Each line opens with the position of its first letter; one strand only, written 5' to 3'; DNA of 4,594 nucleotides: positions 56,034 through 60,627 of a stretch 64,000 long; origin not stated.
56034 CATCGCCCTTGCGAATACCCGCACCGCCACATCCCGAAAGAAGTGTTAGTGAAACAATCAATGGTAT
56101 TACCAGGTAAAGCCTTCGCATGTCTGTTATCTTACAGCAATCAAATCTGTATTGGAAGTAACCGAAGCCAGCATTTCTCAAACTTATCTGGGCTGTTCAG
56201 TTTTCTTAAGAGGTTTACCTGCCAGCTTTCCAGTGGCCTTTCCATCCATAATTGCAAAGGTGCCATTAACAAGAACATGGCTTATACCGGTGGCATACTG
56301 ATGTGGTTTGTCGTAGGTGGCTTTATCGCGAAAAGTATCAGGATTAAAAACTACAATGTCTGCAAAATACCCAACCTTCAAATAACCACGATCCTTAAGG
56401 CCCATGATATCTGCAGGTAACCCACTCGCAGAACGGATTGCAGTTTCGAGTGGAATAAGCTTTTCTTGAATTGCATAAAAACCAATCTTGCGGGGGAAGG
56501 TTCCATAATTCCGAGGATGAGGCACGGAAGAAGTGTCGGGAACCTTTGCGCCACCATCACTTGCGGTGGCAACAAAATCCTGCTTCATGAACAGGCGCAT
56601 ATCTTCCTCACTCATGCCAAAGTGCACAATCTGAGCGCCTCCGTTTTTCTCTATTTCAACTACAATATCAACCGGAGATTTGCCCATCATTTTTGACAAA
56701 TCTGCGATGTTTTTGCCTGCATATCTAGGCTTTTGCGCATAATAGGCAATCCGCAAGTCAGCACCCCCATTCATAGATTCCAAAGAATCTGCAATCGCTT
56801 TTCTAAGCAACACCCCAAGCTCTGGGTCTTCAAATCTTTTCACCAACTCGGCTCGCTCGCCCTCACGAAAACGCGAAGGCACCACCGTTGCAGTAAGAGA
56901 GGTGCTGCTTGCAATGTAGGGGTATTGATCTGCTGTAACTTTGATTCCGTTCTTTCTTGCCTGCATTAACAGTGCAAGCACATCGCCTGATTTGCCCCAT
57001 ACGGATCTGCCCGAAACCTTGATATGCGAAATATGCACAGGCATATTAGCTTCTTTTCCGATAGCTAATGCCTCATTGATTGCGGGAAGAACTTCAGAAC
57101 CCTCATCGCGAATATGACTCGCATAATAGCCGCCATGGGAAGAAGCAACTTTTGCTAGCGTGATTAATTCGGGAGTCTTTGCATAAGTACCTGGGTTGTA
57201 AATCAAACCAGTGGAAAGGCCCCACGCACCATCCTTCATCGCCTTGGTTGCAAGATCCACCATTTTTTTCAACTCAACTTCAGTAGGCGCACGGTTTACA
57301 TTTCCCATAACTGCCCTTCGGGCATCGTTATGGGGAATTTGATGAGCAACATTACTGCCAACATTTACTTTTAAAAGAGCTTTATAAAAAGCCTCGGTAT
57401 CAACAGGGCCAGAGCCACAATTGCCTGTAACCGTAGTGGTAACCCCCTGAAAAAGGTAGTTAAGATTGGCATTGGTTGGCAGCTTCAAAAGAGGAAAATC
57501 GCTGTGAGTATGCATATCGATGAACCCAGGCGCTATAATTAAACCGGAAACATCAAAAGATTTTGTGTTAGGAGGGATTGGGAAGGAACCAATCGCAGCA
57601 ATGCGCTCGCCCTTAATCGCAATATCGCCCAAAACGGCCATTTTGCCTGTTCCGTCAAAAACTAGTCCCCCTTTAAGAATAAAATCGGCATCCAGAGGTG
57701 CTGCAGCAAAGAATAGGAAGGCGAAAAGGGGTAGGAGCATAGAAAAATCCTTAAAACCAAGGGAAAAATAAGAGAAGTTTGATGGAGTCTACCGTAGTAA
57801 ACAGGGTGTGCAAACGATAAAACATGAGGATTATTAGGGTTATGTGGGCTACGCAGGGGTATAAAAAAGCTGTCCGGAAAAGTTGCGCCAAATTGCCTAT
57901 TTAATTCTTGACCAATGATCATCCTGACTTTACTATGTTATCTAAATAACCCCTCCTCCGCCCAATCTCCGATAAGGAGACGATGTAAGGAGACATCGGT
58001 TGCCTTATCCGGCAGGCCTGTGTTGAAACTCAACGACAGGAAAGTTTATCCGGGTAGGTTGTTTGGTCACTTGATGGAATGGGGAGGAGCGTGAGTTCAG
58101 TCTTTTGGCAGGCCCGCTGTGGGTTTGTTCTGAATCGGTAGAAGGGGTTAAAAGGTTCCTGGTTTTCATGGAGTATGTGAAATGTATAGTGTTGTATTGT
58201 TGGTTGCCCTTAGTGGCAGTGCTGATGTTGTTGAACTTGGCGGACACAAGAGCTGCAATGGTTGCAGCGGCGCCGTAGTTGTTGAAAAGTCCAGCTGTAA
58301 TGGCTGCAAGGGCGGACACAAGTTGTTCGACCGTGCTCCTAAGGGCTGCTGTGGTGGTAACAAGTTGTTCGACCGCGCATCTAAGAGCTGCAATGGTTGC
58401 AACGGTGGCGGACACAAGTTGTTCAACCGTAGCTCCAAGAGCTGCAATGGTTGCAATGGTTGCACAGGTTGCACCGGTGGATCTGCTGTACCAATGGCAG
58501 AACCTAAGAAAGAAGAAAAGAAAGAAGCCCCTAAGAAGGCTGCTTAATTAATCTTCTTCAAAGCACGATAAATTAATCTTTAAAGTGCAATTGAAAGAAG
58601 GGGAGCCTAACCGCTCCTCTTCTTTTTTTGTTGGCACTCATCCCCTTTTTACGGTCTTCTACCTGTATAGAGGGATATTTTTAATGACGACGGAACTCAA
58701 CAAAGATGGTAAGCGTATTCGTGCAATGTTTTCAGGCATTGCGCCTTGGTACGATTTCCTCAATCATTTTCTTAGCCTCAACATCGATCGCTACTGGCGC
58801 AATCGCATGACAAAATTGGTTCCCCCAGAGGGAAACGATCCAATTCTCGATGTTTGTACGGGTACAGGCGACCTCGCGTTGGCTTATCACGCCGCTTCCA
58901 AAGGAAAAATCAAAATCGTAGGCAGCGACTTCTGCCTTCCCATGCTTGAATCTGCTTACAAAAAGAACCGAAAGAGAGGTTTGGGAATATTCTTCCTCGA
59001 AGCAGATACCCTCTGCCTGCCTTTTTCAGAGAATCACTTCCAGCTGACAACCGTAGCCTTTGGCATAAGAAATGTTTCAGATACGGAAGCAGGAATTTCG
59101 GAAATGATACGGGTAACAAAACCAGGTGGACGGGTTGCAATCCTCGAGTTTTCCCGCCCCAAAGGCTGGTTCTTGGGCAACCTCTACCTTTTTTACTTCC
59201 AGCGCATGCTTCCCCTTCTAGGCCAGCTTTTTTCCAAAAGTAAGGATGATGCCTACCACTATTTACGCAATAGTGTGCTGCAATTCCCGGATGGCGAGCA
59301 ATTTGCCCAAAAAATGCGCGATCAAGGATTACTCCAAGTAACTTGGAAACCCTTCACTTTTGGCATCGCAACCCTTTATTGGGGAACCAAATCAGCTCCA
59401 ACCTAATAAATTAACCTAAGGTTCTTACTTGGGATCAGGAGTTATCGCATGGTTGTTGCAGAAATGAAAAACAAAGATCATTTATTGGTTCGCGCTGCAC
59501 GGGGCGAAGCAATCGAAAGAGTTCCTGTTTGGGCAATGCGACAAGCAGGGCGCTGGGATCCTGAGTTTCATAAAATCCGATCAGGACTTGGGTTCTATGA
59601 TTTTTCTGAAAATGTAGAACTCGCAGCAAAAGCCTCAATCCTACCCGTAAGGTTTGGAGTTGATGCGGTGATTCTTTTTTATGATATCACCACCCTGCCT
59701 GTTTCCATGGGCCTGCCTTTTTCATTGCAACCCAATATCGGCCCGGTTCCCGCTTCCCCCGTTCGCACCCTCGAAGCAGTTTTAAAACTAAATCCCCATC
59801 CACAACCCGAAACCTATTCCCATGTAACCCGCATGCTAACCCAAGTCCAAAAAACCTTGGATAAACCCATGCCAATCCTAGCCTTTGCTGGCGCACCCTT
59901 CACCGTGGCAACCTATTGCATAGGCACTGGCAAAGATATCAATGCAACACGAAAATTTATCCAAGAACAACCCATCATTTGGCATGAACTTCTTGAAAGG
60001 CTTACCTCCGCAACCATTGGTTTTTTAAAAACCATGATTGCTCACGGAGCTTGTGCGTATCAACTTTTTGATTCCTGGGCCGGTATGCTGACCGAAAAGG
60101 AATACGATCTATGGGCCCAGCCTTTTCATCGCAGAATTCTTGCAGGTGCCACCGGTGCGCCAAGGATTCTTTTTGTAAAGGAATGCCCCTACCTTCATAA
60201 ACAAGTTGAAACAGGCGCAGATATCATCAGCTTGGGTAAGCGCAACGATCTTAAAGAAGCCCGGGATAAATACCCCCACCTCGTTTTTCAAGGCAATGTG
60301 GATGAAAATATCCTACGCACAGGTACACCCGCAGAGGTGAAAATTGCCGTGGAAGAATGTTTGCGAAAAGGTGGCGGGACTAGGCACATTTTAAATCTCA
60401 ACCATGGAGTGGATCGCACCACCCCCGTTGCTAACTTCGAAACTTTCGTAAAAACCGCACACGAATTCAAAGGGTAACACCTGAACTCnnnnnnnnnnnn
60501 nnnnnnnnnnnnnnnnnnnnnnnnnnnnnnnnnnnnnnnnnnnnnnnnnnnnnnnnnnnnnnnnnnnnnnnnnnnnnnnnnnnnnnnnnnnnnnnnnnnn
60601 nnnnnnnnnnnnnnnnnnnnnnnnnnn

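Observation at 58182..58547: Monocistronic gene for a small secreted tandem-repeat protein packed with CxxC motifs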

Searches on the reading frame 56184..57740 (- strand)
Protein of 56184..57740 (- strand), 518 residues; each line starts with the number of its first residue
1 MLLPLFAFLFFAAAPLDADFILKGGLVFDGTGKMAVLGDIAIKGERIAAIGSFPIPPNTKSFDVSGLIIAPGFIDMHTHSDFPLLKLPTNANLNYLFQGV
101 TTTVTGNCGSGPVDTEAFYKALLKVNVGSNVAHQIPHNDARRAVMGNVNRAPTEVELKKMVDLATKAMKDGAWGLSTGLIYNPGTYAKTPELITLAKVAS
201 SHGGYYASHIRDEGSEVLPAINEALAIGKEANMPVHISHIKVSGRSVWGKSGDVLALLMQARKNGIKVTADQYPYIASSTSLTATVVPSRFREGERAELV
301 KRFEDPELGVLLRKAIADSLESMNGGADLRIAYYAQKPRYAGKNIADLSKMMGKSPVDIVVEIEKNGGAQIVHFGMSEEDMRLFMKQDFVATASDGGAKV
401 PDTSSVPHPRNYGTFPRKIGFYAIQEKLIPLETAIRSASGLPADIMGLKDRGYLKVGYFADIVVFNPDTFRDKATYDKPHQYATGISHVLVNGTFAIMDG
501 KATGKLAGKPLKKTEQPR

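Call 7: search_protein_families(library=pfam, proteins=[window:56184-57740:-], max_evalue=0.01)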
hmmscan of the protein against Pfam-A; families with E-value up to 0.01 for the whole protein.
window:56184-57740:- (518 aa): 2 families
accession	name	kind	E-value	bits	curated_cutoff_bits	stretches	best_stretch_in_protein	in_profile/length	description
PF07969.17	Amidohydro_3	-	2e-25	90.6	29.7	1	62-494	3-469/472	Amidohydrolase family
PF01979.26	Amidohydro_1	-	8.7e-11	42.1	25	2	426-477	278-323/345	Amidohydrolase family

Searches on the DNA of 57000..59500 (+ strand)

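Call 3: search_rna_families(source=window, start=57000, end=59500, threshold=evalue, max_evalue=1, show_alignments=3)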
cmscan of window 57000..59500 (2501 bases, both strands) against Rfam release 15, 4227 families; matches with E-value up to 1: 3.
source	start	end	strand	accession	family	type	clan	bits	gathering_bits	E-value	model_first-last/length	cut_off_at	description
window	58504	58634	+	RF00558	L20_leader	Cis-reg; leader;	-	25.3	58.7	0.042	1-127/127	no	Ribosomal protein L20 leader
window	58510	58630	-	RF00558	L20_leader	Cis-reg; leader;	-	20.9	58.7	0.51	1-127/127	no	Ribosomal protein L20 leader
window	58515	58577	-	RF01489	sbrA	Gene; sRNA;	-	20.3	45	0.54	1-71/71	no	Listeria sRNA sbrA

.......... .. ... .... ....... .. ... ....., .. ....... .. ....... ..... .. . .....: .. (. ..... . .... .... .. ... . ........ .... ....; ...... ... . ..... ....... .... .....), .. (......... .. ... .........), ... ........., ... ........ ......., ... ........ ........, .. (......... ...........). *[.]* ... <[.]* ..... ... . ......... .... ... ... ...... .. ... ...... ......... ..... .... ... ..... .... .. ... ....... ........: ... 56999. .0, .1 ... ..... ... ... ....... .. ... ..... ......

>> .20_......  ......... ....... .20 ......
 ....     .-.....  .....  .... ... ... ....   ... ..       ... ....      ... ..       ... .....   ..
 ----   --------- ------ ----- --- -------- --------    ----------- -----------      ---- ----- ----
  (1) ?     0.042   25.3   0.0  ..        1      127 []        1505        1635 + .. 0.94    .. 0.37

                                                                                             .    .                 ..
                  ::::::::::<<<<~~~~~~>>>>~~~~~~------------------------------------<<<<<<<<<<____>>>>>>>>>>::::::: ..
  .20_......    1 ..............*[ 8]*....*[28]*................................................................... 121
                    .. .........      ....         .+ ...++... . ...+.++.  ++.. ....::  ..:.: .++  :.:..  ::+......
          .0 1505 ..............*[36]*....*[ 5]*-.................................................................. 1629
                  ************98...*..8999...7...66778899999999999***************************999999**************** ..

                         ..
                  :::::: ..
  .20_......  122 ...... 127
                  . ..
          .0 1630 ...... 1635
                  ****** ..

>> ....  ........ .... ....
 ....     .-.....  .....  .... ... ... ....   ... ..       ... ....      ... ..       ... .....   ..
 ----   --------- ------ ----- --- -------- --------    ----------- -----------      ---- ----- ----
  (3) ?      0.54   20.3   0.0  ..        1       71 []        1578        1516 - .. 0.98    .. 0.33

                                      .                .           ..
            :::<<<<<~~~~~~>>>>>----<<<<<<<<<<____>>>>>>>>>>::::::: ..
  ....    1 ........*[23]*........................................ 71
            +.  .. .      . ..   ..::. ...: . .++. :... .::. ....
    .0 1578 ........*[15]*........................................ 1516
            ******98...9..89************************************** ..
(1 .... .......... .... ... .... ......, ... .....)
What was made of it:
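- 58593..58634 (+): Intrinsic terminator (14-bp stem, 6-nt loop, T-run). The weak L20_leader 'hit' in call 3 is only this hairpin plus the T-run.
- Tried and rejected: L20_leader and sbrA Rfam near-hits: these are only the terminator hairpin (call 3).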

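Call 73: build_rna_model(alignment_id=A6)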
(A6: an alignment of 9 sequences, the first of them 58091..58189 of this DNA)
Model R1 built from alignment A6 (9 sequences, 105 columns); structure: RNAalifold consensus.
model positions 101; base pairs 15; branch points 1; effective number of sequences 1.76; information 0.59 bits per position. Calibrated on 0.2 Mb of random sequence (short: E-values are rough).
structure used (alignment columns):
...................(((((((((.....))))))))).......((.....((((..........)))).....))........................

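Call 74: search_with_rna_model(model_id=R1, sources=[window, L027, L031, L032, L033, L034, L009, L010, L019, L021, L022, L007, L025], max_evalue=10, show_alignments=0)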
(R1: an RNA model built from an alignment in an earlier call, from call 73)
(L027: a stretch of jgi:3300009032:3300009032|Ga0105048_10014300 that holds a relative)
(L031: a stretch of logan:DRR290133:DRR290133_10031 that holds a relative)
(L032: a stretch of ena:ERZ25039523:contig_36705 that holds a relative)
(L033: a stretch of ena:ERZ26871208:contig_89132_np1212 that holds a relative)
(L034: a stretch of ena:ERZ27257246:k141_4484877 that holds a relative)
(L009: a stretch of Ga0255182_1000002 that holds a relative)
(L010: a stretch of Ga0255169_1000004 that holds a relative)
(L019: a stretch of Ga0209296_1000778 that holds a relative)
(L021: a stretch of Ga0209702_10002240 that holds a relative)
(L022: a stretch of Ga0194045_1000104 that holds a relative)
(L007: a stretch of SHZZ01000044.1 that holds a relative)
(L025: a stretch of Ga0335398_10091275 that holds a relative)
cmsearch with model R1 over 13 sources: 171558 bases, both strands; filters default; matches with E-value up to 10: 11.
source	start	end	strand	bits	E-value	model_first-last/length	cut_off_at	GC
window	58090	58189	+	103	1.9e-24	1-101/101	no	0.46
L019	12314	12413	-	102.8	2.2e-24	1-101/101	no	0.47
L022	12194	12293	-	102.8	2.2e-24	1-101/101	no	0.47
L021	9557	9656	-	98.4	3.4e-23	1-101/101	no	0.44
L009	9274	9372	-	92.7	1.2e-21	1-101/101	no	0.48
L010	3332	3430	+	92.7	1.2e-21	1-101/101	no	0.48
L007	2910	3008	+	85.8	8.8e-20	1-101/101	no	0.44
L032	4913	5008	+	29.5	0.00014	1-101/101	no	0.5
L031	4904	5008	+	19.4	0.078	1-101/101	no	0.48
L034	487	586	+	15.4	0.91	1-101/101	no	0.54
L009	3443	3485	+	11.9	8.2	1-101/101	no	0.3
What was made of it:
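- Tried and rejected: Covariance model R1 gave E = 1.4e-4, 0.078 and 0.91, and part of that score comes from the SD and the start of the CDS (call 74).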

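Call 82: search_rna_families(source=window, start=57930, end=58200, threshold=evalue, max_evalue=10)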
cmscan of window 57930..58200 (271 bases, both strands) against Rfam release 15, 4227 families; matches with E-value up to 10: 1.
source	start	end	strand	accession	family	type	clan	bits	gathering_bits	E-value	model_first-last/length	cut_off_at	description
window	58084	58135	-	RF01782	ASpks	Gene; antisense;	-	12.3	52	8.7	1-75/75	no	ASpks TB sRNA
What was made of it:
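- On Any Rfam family (leader): Nothing on the + strand of the leader at E<=10 (calls 3, 82).
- Closest known: Long stabilising 5' UTRs of abundant envelope-protein mRNAs. Different: There is no sequence or Rfam relationship (calls 3, 82).
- The leader matches none of the Rfam families, which include the metal riboswitches (calls 3, 82).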

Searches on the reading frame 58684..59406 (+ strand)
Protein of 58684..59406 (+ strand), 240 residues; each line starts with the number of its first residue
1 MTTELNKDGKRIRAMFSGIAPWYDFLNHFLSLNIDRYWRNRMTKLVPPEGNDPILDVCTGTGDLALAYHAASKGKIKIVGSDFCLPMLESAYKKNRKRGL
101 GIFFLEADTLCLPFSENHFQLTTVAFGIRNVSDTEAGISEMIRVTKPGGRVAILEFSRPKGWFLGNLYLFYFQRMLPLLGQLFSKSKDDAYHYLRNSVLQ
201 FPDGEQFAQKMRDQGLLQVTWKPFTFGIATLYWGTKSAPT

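Call 7: search_protein_families(library=pfam, proteins=[window:58684-59406:+], max_evalue=0.01)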
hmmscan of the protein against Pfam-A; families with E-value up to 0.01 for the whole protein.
window:58684-59406:+ (240 aa): 6 families
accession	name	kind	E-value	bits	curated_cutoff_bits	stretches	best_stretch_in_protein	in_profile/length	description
PF01209.24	Ubie_methyltran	-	6e-58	196.4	20.1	1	9-236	6-233/233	ubiE/COQ5 methyltransferase family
PF13649.12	Methyltransf_25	-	2.6e-16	60.5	27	1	54-149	1-97/97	Methyltransferase domain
PF08241.18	Methyltransf_11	-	1.3e-12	48.6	21.2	1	55-153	1-95/95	Methyltransferase domain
PF13847.12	Methyltransf_31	-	1.1e-09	38.5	27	1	50-191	3-127/145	Methyltransferase domain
PF13489.12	Methyltransf_23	-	3.3e-05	24.1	27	1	35-216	6-159/164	Methyltransferase domain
PF08242.18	Methyltransf_12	-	0.00043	21.4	30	1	55-151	1-98/98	Methyltransferase domain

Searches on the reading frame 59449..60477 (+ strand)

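Call 7: search_protein_families(library=pfam, proteins=[window:59449-60477:+], max_evalue=0.01)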
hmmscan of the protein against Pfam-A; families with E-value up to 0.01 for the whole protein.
window:59449-60477:+ (342 aa): 1 family
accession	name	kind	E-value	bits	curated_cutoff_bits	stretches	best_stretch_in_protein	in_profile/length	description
PF01208.23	URO-D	-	2.9e-89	299.9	23.9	1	9-340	2-346/346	Uroporphyrinogen decarboxylase (URO-D)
